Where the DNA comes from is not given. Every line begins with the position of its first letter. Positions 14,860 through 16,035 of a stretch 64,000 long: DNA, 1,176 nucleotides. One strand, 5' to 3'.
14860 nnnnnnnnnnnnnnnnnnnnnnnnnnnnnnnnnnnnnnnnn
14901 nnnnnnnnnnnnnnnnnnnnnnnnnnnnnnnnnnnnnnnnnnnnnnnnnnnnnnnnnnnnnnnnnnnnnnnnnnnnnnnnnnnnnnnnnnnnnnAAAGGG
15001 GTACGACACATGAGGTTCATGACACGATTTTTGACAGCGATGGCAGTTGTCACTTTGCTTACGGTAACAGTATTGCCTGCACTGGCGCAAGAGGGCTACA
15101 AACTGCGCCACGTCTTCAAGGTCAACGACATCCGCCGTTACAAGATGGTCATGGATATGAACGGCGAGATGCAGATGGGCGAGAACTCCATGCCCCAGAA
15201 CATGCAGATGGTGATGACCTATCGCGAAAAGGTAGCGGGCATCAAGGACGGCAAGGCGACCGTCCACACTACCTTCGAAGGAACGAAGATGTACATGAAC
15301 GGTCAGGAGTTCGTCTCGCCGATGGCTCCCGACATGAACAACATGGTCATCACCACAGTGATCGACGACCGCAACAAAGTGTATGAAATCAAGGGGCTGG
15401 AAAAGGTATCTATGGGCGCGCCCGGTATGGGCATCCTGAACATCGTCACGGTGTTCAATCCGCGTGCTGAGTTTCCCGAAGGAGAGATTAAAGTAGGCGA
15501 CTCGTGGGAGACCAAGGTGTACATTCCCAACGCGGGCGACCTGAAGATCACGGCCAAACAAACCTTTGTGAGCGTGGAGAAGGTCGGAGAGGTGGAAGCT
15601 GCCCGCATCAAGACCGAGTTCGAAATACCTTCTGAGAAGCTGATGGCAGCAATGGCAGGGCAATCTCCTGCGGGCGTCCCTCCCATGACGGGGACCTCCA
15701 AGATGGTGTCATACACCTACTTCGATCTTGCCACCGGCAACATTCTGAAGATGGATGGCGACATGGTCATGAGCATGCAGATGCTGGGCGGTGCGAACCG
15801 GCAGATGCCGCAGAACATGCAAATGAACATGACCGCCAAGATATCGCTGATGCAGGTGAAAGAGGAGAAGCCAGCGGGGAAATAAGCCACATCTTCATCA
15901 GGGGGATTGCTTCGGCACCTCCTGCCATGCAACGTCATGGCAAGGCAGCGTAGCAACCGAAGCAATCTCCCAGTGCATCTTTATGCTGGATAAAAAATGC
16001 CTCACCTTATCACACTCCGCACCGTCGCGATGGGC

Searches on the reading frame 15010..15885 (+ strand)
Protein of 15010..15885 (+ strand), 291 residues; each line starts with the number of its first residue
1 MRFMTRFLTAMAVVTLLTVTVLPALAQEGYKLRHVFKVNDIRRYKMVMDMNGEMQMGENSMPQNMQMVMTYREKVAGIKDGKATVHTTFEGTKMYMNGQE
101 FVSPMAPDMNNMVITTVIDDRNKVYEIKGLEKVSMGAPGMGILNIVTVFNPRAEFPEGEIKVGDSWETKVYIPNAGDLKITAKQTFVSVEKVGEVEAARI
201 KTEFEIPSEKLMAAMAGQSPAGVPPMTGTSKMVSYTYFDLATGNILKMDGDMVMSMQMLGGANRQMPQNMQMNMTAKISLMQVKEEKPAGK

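Call 18: search_protein_families(library=pfam, proteins=[window:15010-15885:+], max_evalue=0.01)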
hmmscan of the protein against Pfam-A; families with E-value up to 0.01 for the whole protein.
window:15010-15885:+ (291 aa): 1 family
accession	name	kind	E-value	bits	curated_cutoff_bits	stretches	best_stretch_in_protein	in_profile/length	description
PF19777.4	DUF6263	-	0.0037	17.3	26.7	1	155-209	112-162/196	Family of unknown function (DUF6263)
